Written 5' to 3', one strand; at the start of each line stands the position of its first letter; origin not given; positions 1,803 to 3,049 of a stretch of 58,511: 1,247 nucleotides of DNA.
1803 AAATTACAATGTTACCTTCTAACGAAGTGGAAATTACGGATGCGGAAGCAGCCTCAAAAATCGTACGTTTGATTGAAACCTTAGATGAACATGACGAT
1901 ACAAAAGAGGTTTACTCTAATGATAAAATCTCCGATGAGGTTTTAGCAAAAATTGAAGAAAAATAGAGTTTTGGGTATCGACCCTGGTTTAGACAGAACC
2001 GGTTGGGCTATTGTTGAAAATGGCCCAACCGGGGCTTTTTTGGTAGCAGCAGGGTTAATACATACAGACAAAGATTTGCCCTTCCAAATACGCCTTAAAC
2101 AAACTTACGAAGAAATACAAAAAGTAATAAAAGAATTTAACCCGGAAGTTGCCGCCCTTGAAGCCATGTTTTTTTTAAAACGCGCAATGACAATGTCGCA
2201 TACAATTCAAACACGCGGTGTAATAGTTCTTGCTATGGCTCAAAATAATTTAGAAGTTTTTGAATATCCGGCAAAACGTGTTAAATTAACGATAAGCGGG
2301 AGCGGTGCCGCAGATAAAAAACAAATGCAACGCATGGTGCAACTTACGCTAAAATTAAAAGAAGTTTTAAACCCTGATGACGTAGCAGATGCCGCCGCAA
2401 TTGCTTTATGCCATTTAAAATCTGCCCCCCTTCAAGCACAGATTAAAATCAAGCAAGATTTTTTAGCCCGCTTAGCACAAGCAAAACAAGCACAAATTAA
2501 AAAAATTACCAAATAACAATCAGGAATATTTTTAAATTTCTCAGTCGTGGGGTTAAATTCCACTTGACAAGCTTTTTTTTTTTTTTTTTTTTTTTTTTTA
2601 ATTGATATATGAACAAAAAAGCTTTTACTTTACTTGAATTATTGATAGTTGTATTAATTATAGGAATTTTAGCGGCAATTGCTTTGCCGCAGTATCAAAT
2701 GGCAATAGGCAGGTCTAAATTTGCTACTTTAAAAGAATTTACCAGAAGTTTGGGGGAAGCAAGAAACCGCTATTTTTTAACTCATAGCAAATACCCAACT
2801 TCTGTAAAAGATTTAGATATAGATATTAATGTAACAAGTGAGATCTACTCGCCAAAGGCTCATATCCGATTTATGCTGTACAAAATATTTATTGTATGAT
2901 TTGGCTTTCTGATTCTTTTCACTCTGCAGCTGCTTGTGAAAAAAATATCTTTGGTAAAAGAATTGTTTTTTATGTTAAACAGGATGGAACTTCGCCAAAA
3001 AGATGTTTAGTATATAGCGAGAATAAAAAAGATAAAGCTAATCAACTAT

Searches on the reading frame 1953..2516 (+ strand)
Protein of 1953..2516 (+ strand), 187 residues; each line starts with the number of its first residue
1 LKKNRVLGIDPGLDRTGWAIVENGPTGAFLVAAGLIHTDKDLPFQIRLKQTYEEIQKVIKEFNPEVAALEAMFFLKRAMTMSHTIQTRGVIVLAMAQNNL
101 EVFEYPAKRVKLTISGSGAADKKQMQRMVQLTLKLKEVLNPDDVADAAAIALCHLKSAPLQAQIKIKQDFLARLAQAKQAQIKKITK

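Call 14: find_encoding_contigs(protein=window:1953-2516:+, flank=2500, max_places=10)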
Protein window:1953-2516:+ (187 aa): 1 contig read that carries it; 1 place shown.
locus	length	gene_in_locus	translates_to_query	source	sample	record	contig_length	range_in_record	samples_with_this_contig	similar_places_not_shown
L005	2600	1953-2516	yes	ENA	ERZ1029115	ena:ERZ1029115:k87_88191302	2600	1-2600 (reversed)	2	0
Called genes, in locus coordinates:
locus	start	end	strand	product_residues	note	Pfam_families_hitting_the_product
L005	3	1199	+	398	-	?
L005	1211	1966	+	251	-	PF20772:TACO1_YebC_N, PF01709:Transcrip_reg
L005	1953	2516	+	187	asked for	PF02075:RuvC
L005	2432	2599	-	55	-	?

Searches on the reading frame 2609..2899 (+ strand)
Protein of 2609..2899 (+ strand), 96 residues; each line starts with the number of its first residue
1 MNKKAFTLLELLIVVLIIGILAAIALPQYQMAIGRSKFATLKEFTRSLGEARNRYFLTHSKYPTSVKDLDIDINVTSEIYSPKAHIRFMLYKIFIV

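Call 25: find_encoding_contigs(protein=window:2609-2899:+, flank=2500, max_places=10)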
Protein window:2609-2899:+ (96 aa): 3 contigs read that carry it; 3 places shown.
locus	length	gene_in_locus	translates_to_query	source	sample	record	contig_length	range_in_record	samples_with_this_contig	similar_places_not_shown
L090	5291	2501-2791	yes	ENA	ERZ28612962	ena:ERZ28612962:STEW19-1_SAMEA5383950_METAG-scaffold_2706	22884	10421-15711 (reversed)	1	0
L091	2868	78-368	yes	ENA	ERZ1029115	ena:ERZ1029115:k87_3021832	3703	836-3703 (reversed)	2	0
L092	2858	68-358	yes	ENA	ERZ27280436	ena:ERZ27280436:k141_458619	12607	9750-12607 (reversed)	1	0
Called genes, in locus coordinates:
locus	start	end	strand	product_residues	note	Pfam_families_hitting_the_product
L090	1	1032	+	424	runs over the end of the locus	PF00575:S1, PF21710:Spt6_S1 (faint), PF00575:S1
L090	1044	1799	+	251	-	PF20772:TACO1_YebC_N, PF01709:Transcrip_reg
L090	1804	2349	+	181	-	PF02075:RuvC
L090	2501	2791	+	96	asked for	PF07963:N_methyl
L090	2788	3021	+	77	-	-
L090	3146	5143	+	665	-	-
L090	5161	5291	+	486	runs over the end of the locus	PF00390:malic, PF03949:Malic_M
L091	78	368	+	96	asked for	PF07963:N_methyl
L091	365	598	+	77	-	-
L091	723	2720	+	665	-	-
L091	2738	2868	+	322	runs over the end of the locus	?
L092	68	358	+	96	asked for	PF07963:N_methyl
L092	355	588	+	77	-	-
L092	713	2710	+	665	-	-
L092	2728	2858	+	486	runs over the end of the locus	PF00390:malic, PF03949:Malic_M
